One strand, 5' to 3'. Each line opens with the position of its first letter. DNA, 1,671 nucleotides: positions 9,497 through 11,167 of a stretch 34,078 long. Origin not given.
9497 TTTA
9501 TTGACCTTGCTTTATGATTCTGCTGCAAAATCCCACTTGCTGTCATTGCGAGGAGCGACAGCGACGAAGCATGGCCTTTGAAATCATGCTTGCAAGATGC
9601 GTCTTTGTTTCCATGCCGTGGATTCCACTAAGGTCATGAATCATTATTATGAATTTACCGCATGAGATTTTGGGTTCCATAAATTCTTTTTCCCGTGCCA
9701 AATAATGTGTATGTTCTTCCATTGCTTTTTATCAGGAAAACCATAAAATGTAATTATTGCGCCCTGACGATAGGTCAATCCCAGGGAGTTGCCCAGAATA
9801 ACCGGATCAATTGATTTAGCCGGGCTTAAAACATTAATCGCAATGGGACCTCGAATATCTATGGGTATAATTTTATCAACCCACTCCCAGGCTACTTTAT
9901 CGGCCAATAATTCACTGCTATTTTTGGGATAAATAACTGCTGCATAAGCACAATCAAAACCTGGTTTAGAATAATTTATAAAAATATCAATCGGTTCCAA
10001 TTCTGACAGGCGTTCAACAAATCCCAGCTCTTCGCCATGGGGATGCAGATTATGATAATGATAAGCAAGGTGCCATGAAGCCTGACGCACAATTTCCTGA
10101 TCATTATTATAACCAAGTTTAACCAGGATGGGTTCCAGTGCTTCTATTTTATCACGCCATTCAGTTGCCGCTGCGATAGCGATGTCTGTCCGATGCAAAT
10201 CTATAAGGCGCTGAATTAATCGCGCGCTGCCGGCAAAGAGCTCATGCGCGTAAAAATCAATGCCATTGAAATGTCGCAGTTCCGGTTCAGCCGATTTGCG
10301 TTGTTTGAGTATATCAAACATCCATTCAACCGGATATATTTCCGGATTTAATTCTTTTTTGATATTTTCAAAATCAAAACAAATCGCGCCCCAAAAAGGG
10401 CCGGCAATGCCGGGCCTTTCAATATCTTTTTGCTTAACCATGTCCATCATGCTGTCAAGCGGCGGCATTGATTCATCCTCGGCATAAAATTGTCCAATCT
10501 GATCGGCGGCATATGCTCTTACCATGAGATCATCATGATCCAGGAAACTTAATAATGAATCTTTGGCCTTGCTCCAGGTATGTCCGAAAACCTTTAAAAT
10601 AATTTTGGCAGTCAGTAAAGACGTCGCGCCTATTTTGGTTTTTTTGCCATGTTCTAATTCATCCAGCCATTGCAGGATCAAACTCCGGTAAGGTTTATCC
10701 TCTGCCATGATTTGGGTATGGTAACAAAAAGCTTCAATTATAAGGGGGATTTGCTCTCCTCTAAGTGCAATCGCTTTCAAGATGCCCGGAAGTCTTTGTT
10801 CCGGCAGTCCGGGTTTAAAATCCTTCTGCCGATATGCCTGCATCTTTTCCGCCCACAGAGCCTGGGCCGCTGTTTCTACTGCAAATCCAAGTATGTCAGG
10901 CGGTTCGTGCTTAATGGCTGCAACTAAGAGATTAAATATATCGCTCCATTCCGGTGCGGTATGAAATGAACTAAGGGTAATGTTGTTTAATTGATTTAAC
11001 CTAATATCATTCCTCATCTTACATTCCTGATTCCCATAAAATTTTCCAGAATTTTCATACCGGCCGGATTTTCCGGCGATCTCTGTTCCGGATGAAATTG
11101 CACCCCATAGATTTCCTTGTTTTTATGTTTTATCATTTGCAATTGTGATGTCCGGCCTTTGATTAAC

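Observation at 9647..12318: Exported M23 peptidase fused to a class-I glutamine-amidotransferase fold, translationally coupled to a HEAT-like partner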

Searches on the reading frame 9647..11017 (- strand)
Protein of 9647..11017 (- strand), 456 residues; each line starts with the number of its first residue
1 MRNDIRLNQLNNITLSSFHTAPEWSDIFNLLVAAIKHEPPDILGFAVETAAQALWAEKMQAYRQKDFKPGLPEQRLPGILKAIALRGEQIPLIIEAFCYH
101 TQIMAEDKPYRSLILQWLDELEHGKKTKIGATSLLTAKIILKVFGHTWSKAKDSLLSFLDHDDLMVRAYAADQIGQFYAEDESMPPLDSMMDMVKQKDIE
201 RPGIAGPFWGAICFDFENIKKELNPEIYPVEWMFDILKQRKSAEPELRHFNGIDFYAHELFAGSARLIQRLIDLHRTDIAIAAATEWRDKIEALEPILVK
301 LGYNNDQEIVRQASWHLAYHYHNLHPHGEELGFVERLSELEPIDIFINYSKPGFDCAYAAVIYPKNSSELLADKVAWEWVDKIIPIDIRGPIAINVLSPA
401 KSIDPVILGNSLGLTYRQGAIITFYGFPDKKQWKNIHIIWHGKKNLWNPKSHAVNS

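Call 6: search_protein_families(library=pfam, proteins=[window:9647-11017:-], max_evalue=0.01)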
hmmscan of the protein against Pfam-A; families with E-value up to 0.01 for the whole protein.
window:9647-11017:- (456 aa): 1 family
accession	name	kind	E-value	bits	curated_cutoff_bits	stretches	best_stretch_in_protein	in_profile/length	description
PF13646.12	HEAT_2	-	0.0079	16.9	27.7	0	150-191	31-71/88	HEAT repeats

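Call 7: search_protein_families(library=ncbifam, proteins=[window:9647-11017:-], max_evalue=0.01)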
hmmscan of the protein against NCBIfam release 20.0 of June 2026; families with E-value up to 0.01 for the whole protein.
window:9647-11017:- (456 aa): 0 families

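Call 20: find_homologous_proteins(query=window:9647-11017:-, max_evalue=0.001)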
Query window:9647-11017:- (456 aa): 63 proteins with E <= 0.001 among 8000 candidates.
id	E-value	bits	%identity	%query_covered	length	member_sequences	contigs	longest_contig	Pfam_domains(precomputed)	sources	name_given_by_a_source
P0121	0.0e+0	1059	100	100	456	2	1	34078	-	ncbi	-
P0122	1.0e-142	494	50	98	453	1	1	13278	-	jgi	-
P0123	1.2e-79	287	35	98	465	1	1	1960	-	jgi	-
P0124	1.2e-77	280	35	97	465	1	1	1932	-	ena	-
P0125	1.7e-76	276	40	96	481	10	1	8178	-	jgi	jgi:hypothetical protein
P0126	1.6e-73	266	35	96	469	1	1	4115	-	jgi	jgi:hypothetical protein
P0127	8.8e-69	251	36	97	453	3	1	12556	-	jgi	jgi:hypothetical protein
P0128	3.4e-68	249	36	83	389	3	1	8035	-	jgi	jgi:hypothetical protein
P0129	1.0e-67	247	36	96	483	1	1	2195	-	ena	-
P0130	3.4e-67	245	35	97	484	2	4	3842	-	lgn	-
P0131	3.6e-67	245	38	83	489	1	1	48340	PF02985.29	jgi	jgi:hypothetical protein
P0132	3.7e-67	245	34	93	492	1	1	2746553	-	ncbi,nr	ncbi:MAG: hypothetical protein IPJ69_00235 [Deltaproteobacteria bacterium]|nr:MAG: hypothetical prot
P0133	2.4e-65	239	36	82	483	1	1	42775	-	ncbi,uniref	ncbi:hypothetical protein ACN4EK_25790 [Pantanalinema rosaneae CENA516]|uniref:hypothetical protein 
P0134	5.2e-65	238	36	96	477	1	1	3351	-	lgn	-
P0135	1.5e-64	237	33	95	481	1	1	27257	PF02985.29,PF13513.13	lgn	-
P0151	4.5e-56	209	33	94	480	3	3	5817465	PF13513.13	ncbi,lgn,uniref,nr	ncbi:hypothetical protein [Mycobacterium bourgelatii]|uniref:Uncharacterized protein n=1 Tax=Mycobac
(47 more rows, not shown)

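Call 21: find_encoding_contigs(protein=P0122, flank=7000, max_places=2)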
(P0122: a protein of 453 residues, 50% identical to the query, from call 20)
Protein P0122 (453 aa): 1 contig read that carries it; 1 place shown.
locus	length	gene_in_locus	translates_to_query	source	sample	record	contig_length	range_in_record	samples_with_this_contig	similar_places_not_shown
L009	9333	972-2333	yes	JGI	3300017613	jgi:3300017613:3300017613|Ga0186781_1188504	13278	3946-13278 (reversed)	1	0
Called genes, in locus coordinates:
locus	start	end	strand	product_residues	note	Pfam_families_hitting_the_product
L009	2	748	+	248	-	?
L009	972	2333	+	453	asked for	-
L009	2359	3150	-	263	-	PF00106:adh_short, PF08659:KR, PF13561:adh_short_C2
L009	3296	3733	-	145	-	PF06695:Sm_multidrug_ex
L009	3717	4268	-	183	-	PF00440:TetR_N, PF17937:TetR_C_28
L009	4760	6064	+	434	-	PF00070:Pyr_redox (faint), PF01266:DAO, PF01593:Amino_oxidase, PF07992:Pyr_redox_2 (faint), PF13450:NAD_binding_8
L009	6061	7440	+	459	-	PF03721:UDPG_MGDP_dh_N, PF00984:UDPG_MGDP_dh, PF03720:UDPG_MGDP_dh_C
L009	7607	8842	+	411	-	PF05167:DUF711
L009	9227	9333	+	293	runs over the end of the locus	PF00571:CBS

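Call 22: find_encoding_contigs(protein=P0132, flank=7000, max_places=2)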
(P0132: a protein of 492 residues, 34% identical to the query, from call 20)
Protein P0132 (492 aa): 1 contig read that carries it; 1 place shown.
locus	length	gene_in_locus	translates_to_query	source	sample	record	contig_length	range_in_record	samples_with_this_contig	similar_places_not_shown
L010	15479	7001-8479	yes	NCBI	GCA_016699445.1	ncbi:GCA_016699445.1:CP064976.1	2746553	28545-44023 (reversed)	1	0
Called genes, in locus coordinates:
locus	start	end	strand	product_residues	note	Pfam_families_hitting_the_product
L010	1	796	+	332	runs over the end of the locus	PF13505:OMP_b-brl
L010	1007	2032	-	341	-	PF00069:Pkinase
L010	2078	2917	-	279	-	-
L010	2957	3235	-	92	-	PF01180:DHO_dh (weak)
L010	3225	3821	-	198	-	PF01180:DHO_dh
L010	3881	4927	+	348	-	PF01479:S4, PF00849:PseudoU_synth_2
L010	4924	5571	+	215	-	PF02578:Cu-oxidase_4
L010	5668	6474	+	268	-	-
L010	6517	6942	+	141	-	-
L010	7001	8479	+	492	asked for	-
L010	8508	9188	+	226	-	-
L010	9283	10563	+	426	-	-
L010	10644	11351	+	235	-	PF03006:HlyIII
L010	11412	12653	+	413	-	-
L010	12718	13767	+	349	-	PF01624:MutS_I, PF05188:MutS_II, PF05192:MutS_III (weak)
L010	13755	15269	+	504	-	PF05192:MutS_III, PF05190:MutS_IV, PF00488:MutS_V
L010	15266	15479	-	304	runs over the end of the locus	PF09995:MPAB_Lcp_cat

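Call 23: find_encoding_contigs(protein=P0151, flank=7000, max_places=2)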
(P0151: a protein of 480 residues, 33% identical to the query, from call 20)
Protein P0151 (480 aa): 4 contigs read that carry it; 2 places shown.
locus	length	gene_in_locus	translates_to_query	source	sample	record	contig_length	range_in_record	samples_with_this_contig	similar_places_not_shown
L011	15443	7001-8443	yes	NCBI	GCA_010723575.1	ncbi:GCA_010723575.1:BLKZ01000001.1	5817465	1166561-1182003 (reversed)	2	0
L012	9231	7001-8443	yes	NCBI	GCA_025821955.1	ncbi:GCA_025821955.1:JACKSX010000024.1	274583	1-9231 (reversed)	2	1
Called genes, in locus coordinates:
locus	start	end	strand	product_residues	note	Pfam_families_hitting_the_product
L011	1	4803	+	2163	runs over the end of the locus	-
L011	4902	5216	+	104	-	-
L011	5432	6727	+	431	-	PF00067:p450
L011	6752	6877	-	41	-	-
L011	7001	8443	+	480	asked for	PF13513:HEAT_EZ (faint)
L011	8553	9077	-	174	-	PF00934:PE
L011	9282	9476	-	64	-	PF13701:DDE_Tnp_1_4 (weak)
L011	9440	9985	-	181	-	PF13701:DDE_Tnp_1_4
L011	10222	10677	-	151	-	PF13701:DDE_Tnp_1_4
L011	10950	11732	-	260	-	PF04542:Sigma70_r2, PF01047:MarR (faint), PF04539:Sigma70_r3, PF13384:HTH_23 (faint), PF08281:Sigma70_r4_2, PF04545:Sigma70_r4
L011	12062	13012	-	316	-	PF00561:Abhydrolase_1, PF12146:Hydrolase_4 (weak), PF12697:Abhydrolase_6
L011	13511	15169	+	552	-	-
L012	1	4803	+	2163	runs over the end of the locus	-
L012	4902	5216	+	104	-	-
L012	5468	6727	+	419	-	PF00067:p450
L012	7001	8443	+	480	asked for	PF13513:HEAT_EZ (faint)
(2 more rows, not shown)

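Call 24: search_protein_families(library=pfam, proteins=[L009:2-748:+, L010:5668-6474:+, L010:6517-6942:+, L010:8508-9188:+, L010:9283-10563:+], max_evalue=0.01)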
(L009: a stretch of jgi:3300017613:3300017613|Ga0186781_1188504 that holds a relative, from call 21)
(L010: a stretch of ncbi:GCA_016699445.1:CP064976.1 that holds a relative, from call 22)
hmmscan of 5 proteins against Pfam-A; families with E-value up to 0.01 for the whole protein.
L009:2-748:+ (248 aa): 0 families

L010:5668-6474:+ (268 aa): 0 families

L010:6517-6942:+ (141 aa): 0 families

L010:8508-9188:+ (226 aa): 0 families

L010:9283-10563:+ (426 aa): 0 families

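Call 54: predict_structure(alignment_id=A4)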
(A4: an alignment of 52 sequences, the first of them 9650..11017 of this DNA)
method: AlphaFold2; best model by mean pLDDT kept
length: 456 residues; sequences in the alignment: 52
mean_pLDDT: 93.2   pTM: 0.89
mean pLDDT of the five models: 93.2, 92.8, 92.7, 90.9, 90.9
residues with pLDDT >= 90: 376; 70-90: 71; 50-70: 6; < 50: 3
segments of 3 or more residues with pLDDT < 50: 1-3
pLDDT, mean of each block of 10 residues (from residue 1): 65 91 96 92 90 95 94 96 90 93 91 96 83 96 95 98 98 96 87 98 98 89 84 98 95 97 98 98 96 98 98 98 98 96 95 83 96 98 96 85 91 96 97 98 91 83
secondary structure, 60 per line:
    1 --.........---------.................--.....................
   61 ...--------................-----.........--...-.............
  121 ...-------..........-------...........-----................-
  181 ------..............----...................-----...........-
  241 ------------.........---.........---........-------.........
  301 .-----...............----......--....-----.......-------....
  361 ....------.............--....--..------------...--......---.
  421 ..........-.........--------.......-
elements in order: H3-11 H21-37 H40-63 H72-87 H93-101 H108-123 H131-140 H148-158 H164-179 H187-200 H205-223 H229-239 H253-261 H265-273 H277-284 H292-301 H307-321 H326-331 E334-337 E343-349 E357-364 H373-383 H386-389 E406-408 E411-416 E420-427 E432-440 H449-455

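Call 56: fold_search(model_id=the predicted structure, library=pdb)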
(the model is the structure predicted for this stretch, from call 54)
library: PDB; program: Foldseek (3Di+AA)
matches with E <= 10: 1104; with E <= 0.001: 0
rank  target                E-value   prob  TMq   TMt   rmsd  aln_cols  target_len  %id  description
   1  1un0_A                2.6e-03  0.99  0.21  0.21  14.0       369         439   14  Crystal Structure of Yeast Karyopherin (Importin) alpha in complex with a Nup2p N-terminal fragment (released 2003-10-16)
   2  1qz7_A                3.1e-03  0.99  0.22  0.20  16.0       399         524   11  Beta-catenin binding domain of Axin in complex with beta-catenin (released 2003-11-18)
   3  7pks_p                3.8e-03  1.00  0.24  0.21  12.3       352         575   15  Structural basis of Integrator-mediated transcription regulation (released 2021-12-08)
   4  1g3j_C                3.9e-03  0.99  0.22  0.23  16.1       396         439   11  CRYSTAL STRUCTURE OF THE XTCF3-CBD/BETA-CATENIN ARMADILLO REPEAT COMPLEX (released 2000-12-11)
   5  4rxh_B                5.2e-03  0.97  0.21  0.22  14.8       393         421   13  Crystal Structure of Importin-alpha from Neurospora crassa complexed with SV40NLS (released 2015-07-01)
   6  4pvz_A                5.5e-03  0.99  0.21  0.22  13.9       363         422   14  Structure of yeast importin a bound to the membrane protein Nuclear Localization Signal sequence of INM protein Heh2 (released 2015-08-26)
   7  1bk6_A                6.3e-03  0.97  0.21  0.22  15.1       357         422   13  KARYOPHERIN ALPHA (YEAST) + SV40 T ANTIGEN NLS (released 1999-01-13)
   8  9mf5_A                6.6e-03  1.00  0.28  0.23  12.0       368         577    8  CryoEM structure of the Protein Phosphatase 2A (Abeta-B56gamma-Calpha) holoenzyme complex (released 2025-07-09)
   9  7z8r_D                6.6e-03  0.99  0.31  0.17  13.8       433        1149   12  CAND1-CUL1-RBX1 (released 2023-04-19)
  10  9i8x_A                6.6e-03  0.98  0.23  0.21  16.3       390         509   12  Beta-catenin armadillo with cyclic peptide and Compound 2 (released 2026-02-18)
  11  5tbk_B                6.6e-03  0.97  0.22  0.23  14.7       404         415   13  Crystal structure of human importin a3 bound to RCC1 (released 2017-09-13)
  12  7z8v_D                6.9e-03  0.99  0.30  0.16  13.8       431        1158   14  CAND1-SCF-SKP2 (SKP1deldel) CAND1 engaged SCF rocked (released 2023-04-19)
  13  4xzr_B                6.9e-03  0.93  0.20  0.21  15.4       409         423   12  Structure of yeast importin a bound to the membrane protein Nuclear Localization Signal sequence of INM protein Heh1 (released 2015-06-17)
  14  1v18_A                7.2e-03  0.97  0.21  0.19  15.5       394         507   11  The crystal structure of beta-catenin armadillo repeat complexed with a phosphorylated APC 20mer repeat. (released 2005-01-12)
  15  1ee5_A                7.2e-03  0.93  0.21  0.22  15.9       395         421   12  YEAST KARYOPHERIN (IMPORTIN) ALPHA IN A COMPLEX WITH A NUCLEOPLASMIN NLS PEPTIDE (released 2000-03-29)
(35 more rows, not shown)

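Call 65: search_protein_families(library=padloc, proteins=[window:9647-11017:-], max_evalue=0.01)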
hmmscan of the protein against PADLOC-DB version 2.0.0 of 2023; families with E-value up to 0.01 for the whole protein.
window:9647-11017:- (456 aa): 0 families
